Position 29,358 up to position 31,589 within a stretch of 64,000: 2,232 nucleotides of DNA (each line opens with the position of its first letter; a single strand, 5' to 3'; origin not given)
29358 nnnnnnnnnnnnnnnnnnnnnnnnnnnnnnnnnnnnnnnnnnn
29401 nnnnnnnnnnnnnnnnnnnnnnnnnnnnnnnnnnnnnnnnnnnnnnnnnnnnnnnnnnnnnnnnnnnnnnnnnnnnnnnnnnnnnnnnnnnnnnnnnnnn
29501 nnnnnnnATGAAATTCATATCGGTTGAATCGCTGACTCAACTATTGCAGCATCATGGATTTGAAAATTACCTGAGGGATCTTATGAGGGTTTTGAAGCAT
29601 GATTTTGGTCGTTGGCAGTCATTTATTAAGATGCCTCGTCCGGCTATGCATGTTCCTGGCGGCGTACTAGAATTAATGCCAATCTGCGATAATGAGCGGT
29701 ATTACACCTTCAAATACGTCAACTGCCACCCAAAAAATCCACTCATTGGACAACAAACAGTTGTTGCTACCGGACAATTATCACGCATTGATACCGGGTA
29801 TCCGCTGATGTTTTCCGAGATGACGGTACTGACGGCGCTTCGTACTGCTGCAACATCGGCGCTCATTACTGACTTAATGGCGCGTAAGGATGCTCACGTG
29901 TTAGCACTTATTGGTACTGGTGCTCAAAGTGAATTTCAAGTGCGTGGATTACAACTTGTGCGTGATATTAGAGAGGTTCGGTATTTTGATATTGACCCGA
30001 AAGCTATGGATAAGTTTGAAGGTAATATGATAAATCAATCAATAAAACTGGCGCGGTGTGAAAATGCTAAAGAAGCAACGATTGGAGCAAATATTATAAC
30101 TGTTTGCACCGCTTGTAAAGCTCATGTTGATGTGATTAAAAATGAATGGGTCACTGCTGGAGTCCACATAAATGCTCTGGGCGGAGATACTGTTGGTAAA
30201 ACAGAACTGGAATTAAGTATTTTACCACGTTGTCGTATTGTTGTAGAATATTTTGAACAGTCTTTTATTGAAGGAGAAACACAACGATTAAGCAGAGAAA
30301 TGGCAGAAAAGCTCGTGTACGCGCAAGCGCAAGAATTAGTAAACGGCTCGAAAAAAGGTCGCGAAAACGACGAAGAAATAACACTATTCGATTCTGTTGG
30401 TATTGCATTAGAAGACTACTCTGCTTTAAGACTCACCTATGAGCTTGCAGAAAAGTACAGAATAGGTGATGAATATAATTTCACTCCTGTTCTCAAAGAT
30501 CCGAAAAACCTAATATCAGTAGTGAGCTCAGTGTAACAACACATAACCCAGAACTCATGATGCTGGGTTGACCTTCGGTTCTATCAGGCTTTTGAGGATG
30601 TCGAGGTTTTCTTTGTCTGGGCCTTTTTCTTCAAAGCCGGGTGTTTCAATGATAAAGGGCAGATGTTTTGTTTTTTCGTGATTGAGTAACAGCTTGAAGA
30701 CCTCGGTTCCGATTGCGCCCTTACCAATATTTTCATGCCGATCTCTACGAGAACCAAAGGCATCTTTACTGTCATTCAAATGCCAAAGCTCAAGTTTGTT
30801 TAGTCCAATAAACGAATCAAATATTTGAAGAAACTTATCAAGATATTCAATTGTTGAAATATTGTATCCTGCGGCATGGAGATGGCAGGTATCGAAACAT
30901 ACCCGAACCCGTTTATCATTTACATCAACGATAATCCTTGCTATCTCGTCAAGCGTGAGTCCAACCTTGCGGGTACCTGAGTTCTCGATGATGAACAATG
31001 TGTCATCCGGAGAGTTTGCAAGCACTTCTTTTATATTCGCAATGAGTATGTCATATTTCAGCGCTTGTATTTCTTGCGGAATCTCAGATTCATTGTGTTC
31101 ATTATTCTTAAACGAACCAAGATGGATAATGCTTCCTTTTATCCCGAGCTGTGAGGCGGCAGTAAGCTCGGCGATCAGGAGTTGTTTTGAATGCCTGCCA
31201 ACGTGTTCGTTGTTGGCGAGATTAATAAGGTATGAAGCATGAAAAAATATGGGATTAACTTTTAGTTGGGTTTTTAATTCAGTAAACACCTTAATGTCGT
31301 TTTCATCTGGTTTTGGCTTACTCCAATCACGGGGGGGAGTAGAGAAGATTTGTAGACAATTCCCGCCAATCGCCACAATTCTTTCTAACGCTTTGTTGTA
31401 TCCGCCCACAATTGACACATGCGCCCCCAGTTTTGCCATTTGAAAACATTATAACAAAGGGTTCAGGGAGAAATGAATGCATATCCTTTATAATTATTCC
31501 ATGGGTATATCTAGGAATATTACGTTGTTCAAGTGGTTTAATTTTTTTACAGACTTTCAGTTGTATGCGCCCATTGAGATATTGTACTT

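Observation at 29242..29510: T-box-type riboswitch controlling ornithine cyclodeaminase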

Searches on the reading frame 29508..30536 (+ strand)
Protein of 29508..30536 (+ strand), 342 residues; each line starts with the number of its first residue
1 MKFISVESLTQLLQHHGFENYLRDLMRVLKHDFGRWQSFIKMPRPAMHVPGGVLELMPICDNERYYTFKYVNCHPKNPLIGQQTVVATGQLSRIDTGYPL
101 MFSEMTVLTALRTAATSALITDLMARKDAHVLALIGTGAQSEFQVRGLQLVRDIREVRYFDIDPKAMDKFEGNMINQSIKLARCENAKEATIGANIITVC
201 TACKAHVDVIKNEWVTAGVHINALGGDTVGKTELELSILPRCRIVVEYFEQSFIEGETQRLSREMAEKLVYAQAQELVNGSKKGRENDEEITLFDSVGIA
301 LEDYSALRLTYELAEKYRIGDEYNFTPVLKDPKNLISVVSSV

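Call 8: search_protein_families(library=pfam, proteins=[window:29508-30536:+])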
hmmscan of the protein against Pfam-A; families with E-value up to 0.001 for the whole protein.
window:29508-30536:+ (342 aa): 1 family
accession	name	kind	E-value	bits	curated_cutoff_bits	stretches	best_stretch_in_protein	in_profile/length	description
PF02423.21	OCD_Mu_crystall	-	8.3e-85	284.9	24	1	17-315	12-311/314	Ornithine cyclodeaminase/mu-crystallin family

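Call 9: search_protein_families(library=ncbifam, proteins=[window:29508-30536:+], max_evalue=0.01)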
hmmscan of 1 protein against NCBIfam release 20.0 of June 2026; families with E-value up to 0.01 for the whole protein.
window:29508-30536:+ (342 aa): 13 families
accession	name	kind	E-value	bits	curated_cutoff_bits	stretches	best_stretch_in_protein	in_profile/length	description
NF005762.1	PRK07589.1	equivalog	1.4e-124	415.4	350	1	1-338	1-333/334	ornithine cyclodeaminase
TIGR02371.1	ala_DH_arch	equivalog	1.6e-53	181.9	409.15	1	51-324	49-323/325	alanine dehydrogenase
NF004793.0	PRK06141.1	equivalog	2.4e-45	154.9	322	1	2-314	2-311/314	bifunctional Delta(1)-pyrroline-2-carboxylate/Delta(1)-piperideine-2-carboxylate reductase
NF006379.0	PRK08618.1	equivalog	9.4e-43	146.8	417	1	59-324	57-325/326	ornithine cyclodeaminase family protein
NF045643.1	ImmsucRedBhcD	equivalog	1.4e-37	129.8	500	1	91-316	89-312/321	iminosuccinate reductase BhcD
NF006141.0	PRK08291.1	equivalog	6.6e-36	123.9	408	1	107-320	110-325/330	cyclodeaminase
TIGR02992.1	ectoine_eutC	equivalog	8.4e-31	107.2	471.65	1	106-320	106-322/326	ectoine utilization protein EutC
NF005296.0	PRK06823.1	equivalog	1.3e-25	90.1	438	1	103-305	102-304/315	ornithine cyclodeaminase family protein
TIGR03944.1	dehyd_SbnB_fam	equivalog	4.3e-23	81.8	326.9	1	68-320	70-321/327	2,3-diaminopropionate biosynthesis protein SbnB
NF005011.0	PRK06407.1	subfamily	2.5e-19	69.6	337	1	100-306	90-291/302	ornithine cyclodeaminase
NF005603.0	PRK07340.1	equivalog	1.3e-17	64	266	1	50-313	49-302/307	delta(1)-pyrroline-2-carboxylate reductase family protein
NF004848.0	PRK06199.1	subfamily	2.1e-14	53.4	362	2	90-222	116-256/379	tyramine oxidase subunit B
NF045512.1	PyrPipCarbRedLhpI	equivalog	1.4e-10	40.8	400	1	51-310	46-293/298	bifunctional Delta(1)-pyrroline-2-carboxylate/Delta(1)-piperideine-2-carboxylate reductase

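Call 11: find_homologous_proteins(query=window:29508-30536:+, max_evalue=1e-40)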
Query window:29508-30536:+ (342 aa): 6101 proteins with E <= 1e-40 among 8000 candidates; the best 120 are listed.
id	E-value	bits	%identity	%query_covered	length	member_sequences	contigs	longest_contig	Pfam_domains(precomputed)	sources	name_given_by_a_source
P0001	1.0e-225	766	100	100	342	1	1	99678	PF02423.22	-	-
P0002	3.5e-187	639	82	99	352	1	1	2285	PF02423.22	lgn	-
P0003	2.7e-184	630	81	99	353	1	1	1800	PF02423.22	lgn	-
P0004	2.6e-183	627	82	99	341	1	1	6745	PF02423.22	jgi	jgi:ornithine cyclodeaminase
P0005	8.3e-183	625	81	99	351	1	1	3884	PF02423.22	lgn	-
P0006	1.3e-182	624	81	99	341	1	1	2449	PF02423.22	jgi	jgi:ornithine cyclodeaminase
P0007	1.9e-182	624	81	99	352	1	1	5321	PF02423.22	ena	-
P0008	2.0e-182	624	82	99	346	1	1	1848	PF02423.22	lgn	-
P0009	2.4e-182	623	81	99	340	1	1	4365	PF02423.22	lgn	-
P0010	7.5e-182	622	81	98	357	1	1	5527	PF02423.22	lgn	-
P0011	8.6e-182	622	81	99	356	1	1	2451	PF02423.22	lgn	-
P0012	9.5e-182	621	80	98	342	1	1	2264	PF02423.22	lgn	-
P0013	1.0e-181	621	80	99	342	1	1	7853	PF02423.22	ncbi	-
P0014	1.1e-181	621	81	98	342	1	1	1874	PF02423.22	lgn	-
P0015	2.7e-181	620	79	99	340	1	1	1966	PF02423.22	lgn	-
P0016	4.6e-181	619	79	100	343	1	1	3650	PF02423.22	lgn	-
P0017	6.7e-181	619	79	99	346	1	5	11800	PF02423.22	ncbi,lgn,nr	ncbi:MAG: ornithine cyclodeaminase [Candidatus Levybacteria bacterium]|nr:ornithine cyclodeaminase [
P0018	8.3e-181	618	80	99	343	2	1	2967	PF02423.22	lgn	-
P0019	9.1e-181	618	81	98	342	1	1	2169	PF02423.22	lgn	-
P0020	1.1e-180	618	79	99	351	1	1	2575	PF02423.22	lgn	-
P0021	1.2e-180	618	79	100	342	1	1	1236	PF02423.22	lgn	-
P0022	1.3e-180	618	80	99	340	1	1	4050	PF02423.22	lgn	-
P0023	1.6e-180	617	80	99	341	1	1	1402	PF02423.22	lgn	-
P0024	4.7e-180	616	79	99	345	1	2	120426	PF02423.22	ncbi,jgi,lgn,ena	-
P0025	4.9e-180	616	79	99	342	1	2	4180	PF02423.22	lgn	-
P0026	5.0e-180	616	78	99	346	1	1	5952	PF02423.22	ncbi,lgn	-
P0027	5.4e-180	616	79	100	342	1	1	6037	PF02423.22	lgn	-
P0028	1.5e-179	614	80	99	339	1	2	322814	PF02423.22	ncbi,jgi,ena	-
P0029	2.9e-179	613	79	99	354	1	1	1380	PF02423.22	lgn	-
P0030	3.3e-179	613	80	100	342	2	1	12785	PF02423.22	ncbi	-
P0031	4.2e-179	613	79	99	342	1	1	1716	PF02423.22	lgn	-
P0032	4.9e-179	613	81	99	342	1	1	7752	PF02423.22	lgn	-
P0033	1.3e-178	611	78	100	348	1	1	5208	PF02423.22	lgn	-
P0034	2.2e-178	610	80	99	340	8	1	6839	PF02423.22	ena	-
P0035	2.9e-178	610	80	100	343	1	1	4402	PF02423.22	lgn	-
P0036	3.0e-178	610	79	99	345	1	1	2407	PF02423.22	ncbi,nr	ncbi:ornithine cyclodeaminase [Candidatus Roizmanbacteria bacterium]|nr:ornithine cyclodeaminase [Ca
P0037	4.0e-178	610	80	99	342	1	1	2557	PF02423.22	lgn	-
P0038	5.2e-178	609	80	99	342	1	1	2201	PF02423.22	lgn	-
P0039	1.0e-177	608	79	99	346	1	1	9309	PF02423.22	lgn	-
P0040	1.1e-177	608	80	99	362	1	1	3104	PF02423.22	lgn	-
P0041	1.2e-177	608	79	99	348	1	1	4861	PF02423.22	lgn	-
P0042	1.3e-177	608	79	99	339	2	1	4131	PF02423.22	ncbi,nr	ncbi:MAG: ornithine cyclodeaminase [Patescibacteria group bacterium]|nr:ornithine cyclodeaminase [Pa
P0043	1.3e-177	608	79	99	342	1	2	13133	PF02423.22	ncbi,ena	-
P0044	1.9e-177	607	78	100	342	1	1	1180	PF02423.22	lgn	-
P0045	5.3e-177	606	79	99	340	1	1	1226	PF02423.22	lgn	-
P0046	6.7e-177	606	78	99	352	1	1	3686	PF02423.22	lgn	-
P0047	1.1e-176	605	79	99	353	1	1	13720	PF02423.22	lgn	-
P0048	1.1e-176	605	79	99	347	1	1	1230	PF02423.22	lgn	-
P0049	1.1e-176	605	78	99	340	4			PF02423.22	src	-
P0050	1.3e-176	605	81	98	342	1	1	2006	PF02423.22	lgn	-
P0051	1.8e-176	604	78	99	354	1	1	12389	PF02423.22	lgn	-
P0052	2.2e-176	604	79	99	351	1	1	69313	PF02423.22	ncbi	-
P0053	4.2e-176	603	77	100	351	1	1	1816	PF02423.22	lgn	-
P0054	4.2e-176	603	78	99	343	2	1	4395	PF02423.22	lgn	-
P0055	4.9e-176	603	78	99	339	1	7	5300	PF02423.22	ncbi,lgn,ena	-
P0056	8.1e-176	602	78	100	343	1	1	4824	PF02423.22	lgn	-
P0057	9.6e-176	602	79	99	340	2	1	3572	PF02423.22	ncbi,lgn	-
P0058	1.2e-175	601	78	100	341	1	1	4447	PF02423.22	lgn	-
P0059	1.5e-175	601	79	100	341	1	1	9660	PF02423.22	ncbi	-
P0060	2.1e-175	601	79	99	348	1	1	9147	PF02423.22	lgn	-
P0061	3.1e-175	600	79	99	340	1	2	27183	PF02423.22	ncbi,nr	ncbi:MAG: ornithine cyclodeaminase [Candidatus Levybacteria bacterium]|nr:ornithine cyclodeaminase [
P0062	3.4e-175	600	78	99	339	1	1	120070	PF02423.22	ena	-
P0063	3.7e-175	600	78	99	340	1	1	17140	PF02423.22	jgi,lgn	-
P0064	4.6e-175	600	78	99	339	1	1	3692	PF02423.22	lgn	-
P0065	5.7e-175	599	79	98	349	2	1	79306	PF02423.22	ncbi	-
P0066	8.0e-175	599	78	99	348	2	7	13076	PF02423.22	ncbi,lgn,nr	ncbi:MAG: ornithine cyclodeaminase [Candidatus Levybacteria bacterium]|nr:ornithine cyclodeaminase [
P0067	1.1e-174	598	76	99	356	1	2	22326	PF02423.22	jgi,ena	-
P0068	1.2e-174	598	79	99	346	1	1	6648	PF02423.22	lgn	-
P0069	1.4e-174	598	79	98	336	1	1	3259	PF02423.22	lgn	-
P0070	1.4e-174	598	78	100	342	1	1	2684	PF02423.22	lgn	-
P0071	1.5e-174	598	79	99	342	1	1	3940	PF02423.22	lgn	-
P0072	1.6e-174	598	76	100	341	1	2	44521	PF02423.22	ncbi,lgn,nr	ncbi:MAG TPA: ornithine cyclodeaminase [Candidatus Saccharimonadales bacterium]|nr:ornithine cyclode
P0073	1.9e-174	597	78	99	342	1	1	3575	PF02423.22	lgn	-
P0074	2.1e-174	597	77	99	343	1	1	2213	PF02423.22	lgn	-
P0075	2.3e-174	597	77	100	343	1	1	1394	PF02423.22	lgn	-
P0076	2.4e-174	597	78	99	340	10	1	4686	PF02423.22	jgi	-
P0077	2.5e-174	597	79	98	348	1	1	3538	PF02423.22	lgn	-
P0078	3.5e-174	597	78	99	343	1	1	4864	PF02423.22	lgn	-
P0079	4.0e-174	596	78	99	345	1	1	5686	PF02423.22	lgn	-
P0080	6.0e-174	596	77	99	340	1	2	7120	PF02423.22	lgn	-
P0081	7.4e-174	596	75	99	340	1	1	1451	PF02423.22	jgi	jgi:ornithine cyclodeaminase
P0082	8.9e-174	595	76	99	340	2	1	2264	PF02423.22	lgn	-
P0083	1.1e-173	595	79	99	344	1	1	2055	PF02423.22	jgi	jgi:ornithine cyclodeaminase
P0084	1.2e-173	595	78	99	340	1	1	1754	PF02423.22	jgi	jgi:ornithine cyclodeaminase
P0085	1.7e-173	594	78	99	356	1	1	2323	PF02423.22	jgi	jgi:ornithine cyclodeaminase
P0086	2.2e-173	594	77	99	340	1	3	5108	PF02423.22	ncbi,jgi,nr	ncbi:MAG: ornithine cyclodeaminase [Parcubacteria group bacterium CG11_big_fil_rev_8_21_14_0_20_41_1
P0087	3.1e-173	593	78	99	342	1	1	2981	PF02423.22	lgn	-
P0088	4.9e-173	593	78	99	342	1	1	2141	PF02423.22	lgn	-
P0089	5.2e-173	593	76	99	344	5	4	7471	PF02423.22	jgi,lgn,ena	-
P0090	7.4e-173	592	77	99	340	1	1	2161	PF02423.22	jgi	-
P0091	8.4e-173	592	77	99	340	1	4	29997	PF02423.22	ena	-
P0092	8.4e-173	592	77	99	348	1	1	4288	PF02423.22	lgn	-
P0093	1.2e-172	592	79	98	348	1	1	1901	PF02423.22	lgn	-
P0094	1.4e-172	591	77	99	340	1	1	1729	PF02423.22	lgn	-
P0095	1.4e-172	591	77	99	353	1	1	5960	PF02423.22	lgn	-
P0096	1.9e-172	591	77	99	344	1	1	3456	PF02423.22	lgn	-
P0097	2.0e-172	591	77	99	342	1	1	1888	PF02423.22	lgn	-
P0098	3.1e-172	590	77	98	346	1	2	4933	PF02423.22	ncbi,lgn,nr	ncbi:ornithine cyclodeaminase [Candidatus Gottesmanbacteria bacterium]|nr:ornithine cyclodeaminase [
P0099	3.3e-172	590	76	100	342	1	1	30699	PF02423.22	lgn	-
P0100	3.4e-172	590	76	99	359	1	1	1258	PF02423.22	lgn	-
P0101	1.0e-171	588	76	99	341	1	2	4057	PF02423.22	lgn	-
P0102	1.3e-171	588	75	99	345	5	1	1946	PF02423.22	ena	-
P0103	2.1e-171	587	75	99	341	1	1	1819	PF02423.22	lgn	-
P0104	2.2e-171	587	76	99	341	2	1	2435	PF02423.22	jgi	-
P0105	2.2e-171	587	77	99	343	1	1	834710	PF02423.22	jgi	jgi:ornithine cyclodeaminase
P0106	2.5e-171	587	77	99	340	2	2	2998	PF02423.22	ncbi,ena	-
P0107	2.7e-171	587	76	99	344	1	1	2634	PF02423.22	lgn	-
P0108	3.3e-171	587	76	100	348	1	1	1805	PF02423.22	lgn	-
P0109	4.0e-171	587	76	99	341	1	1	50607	PF02423.22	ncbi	-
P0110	4.6e-171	586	77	98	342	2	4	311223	PF02423.22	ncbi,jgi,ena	-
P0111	5.0e-171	586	75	100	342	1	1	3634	PF02423.22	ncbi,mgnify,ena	mgnify:CR=1 FL=1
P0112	6.9e-171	586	75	99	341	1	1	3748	PF02423.22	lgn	-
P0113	7.8e-171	586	76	99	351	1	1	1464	PF02423.22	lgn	-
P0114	1.2e-170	585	75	100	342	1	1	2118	PF02423.22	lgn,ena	-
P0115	1.4e-170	585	78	99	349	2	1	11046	PF02423.22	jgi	-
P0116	1.6e-170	585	75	99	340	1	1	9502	PF02423.22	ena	-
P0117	2.2e-170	584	75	100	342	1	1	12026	PF02423.22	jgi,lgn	-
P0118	2.5e-170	584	76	99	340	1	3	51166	PF02423.22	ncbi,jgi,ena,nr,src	ncbi:MAG TPA: ornithine cyclodeaminase [Methylomirabilota bacterium]|nr:ornithine cyclodeaminase [Me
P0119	3.7e-170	583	76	100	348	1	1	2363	PF02423.22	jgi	jgi:ornithine cyclodeaminase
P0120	6.0e-170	583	74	99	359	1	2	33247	PF02423.22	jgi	-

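Call 12: find_related_loci(query=window:29508-30536:+, collection=genome_contigs, flank=3000)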
Query window:29508-30536:+ (342 aa) in genome_contigs; peptide patterns used: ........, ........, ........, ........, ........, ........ (x = any residue, [..] = any of these).
132 stretches matched a pattern; 73 encode a relative of the query (tblastn E <= 1e-3); 73 distinct loci.
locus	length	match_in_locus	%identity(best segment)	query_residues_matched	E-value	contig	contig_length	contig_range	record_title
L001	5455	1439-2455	79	1-339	0e+0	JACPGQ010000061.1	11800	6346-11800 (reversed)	MAG: Candidatus Levyibacteriota bacterium isolate NC_groundwater_392_Ag_B-0.1um_43_10 GD18-4_B1_scaffold_1232298, whole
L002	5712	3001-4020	78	1-340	0e+0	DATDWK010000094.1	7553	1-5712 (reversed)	MAG TPA_asm: Candidatus Dojkabacteria bacterium isolate SMAG_U8108 k141_894399, whole genome shotgun sequence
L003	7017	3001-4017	78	1-339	0e+0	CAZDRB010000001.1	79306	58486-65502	MAG TPA_asm: uncultured Pseudomonadales bacterium isolate SRP093185_co1_60 genome assembly, contig: NODE_102_length_7930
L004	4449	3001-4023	79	1-341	0e+0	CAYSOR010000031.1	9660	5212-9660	MAG TPA_asm: uncultured Gammaproteobacteria bacterium isolate binchicken_co266_188 genome assembly, contig: NODE_13407_l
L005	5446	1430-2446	78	1-339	0e+0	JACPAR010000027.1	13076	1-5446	MAG: Candidatus Levyibacteriota bacterium isolate NC_groundwater_236_Ag_S-0.2um_36_14 S5_GD2017_2_S2_scaffold_4150, whol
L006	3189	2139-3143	77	1-335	0e+0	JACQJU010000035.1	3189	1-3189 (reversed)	MAG: Candidatus Gottesmanbacteria bacterium isolate NC_groundwater_1159_Ag_S-0.1um_39_55 S_p1_S3_coassembly_k141_588885,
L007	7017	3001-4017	76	1-339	0e+0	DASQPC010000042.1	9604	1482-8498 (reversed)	MAG TPA_asm: Candidatus Methylomirabilota bacterium isolate SMAG_U10819 k141_747088, whole genome shotgun sequence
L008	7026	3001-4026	77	1-342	1e-180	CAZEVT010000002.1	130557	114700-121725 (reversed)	MAG TPA_asm: uncultured Gammaproteobacteria bacterium isolate SRP119689_co1_156 genome assembly, contig: NODE_102_length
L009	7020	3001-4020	76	1-340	2e-180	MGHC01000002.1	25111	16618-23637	MAG: Candidatus Woesebacteria bacterium RIFCSPLOWO2_01_FULL_39_10 rifcsplowo2_01_scaffold_10646, whole genome shotgun se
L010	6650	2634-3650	74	1-339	4e-180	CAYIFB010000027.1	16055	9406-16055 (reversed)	MAG TPA_asm: uncultured Gammaproteobacteria bacterium isolate ERP119705_co19_135 genome assembly, contig: NODE_3190_leng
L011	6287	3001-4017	74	1-339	9e-180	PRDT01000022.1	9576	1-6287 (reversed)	MAG: Candidatus Levyibacteriota bacterium isolate Amazon FNV 2010 10 14 contig_75_17922273_length_9576_multi_3_in_0_out_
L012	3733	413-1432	74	1-340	0e+0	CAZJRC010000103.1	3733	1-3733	MAG TPA_asm: uncultured Gammaproteobacteria bacterium isolate binchicken_co251_951 genome assembly, contig: NODE_35994_l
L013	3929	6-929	81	29-336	0e+0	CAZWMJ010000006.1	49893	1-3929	MAG TPA_asm: uncultured Gammaproteobacteria bacterium isolate binchicken_co38_574 genome assembly, contig: NODE_1531_len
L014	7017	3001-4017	74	1-339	2e-177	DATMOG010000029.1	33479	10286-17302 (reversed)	MAG TPA_asm: Candidatus Sulfotelmatobacter sp. isolate SMAG_U12870 k141_2821515, whole genome shotgun sequence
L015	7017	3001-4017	74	1-339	6e-177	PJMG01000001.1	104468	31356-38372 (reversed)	MAG: Candidatus Levyibacteriota bacterium isolate Amazon_FNV_2010_10_8_1 contig_75_24915881length104468multi3, whole gen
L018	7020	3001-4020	72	1-340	6e-170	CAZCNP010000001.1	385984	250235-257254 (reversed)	MAG TPA_asm: uncultured Gammaproteobacteria bacterium isolate binchicken_co38_1123 genome assembly, contig: NODE_59_leng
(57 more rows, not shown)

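Call 63: search_protein_families(library=pfam, proteins=[L010:4594-5232:+, L010:5229-6521:+, L018:2607-2999:+, L010:3662-4042:+])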
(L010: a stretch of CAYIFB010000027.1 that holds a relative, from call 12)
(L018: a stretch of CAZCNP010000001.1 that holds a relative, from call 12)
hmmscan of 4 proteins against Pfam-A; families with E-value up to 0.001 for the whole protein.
L010:4594-5232:+ (212 aa): 1 family
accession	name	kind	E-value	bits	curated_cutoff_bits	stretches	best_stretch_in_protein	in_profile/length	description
PF01634.23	HisG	-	1.9e-44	151.8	25.5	1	56-210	1-157/158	ATP phosphoribosyltransferase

L010:5229-6521:+ (430 aa): 1 family
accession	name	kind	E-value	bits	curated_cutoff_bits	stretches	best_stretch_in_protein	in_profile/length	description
PF00815.25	Histidinol_dh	-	1.3e-159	532.1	27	1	22-428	5-411/411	Histidinol dehydrogenase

L018:2607-2999:+ (130 aa): 5 families
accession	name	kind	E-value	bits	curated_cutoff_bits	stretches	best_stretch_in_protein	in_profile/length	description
PF13508.13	Acetyltransf_7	-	2.6e-14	53.8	27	1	40-116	4-83/84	Acetyltransferase (GNAT) domain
PF00583.31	Acetyltransf_1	-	5.3e-14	52.9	20.7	1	40-115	34-116/116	Acetyltransferase (GNAT) family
PF13673.13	Acetyltransf_10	-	5e-09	36.6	23.6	1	36-122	28-114/128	Acetyltransferase (GNAT) domain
PF13420.13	Acetyltransf_4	-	0.00015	22.2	24.3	1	7-126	6-145/155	Acetyltransferase (GNAT) domain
PF14542.12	Acetyltransf_CG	-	0.00044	20.8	30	1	41-97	2-58/80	GCN5-related N-acetyl-transferase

L010:3662-4042:+ (126 aa): 1 family
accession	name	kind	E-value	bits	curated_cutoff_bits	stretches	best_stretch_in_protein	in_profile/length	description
PF01588.26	tRNA_bind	-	2.7e-13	50.2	27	1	27-117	1-90/96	Putative tRNA binding domain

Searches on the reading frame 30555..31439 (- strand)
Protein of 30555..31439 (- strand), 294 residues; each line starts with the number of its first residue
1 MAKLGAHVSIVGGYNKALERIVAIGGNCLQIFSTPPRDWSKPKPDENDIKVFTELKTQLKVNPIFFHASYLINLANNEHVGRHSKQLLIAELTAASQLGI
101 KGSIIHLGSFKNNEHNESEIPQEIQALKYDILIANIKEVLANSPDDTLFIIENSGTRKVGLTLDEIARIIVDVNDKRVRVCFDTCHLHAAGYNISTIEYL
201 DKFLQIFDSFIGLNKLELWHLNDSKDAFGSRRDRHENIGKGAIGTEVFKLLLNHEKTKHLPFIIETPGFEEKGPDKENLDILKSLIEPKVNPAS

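Call 8: search_protein_families(library=pfam, proteins=[window:30555-31439:-])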
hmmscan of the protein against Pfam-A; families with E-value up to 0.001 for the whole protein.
window:30555-31439:- (294 aa): 1 family
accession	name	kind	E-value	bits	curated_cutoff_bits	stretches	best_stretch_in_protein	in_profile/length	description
PF01261.30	AP_endonuc_2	-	9.7e-33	114.3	31.1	1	19-284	2-248/249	Xylose isomerase-like TIM barrel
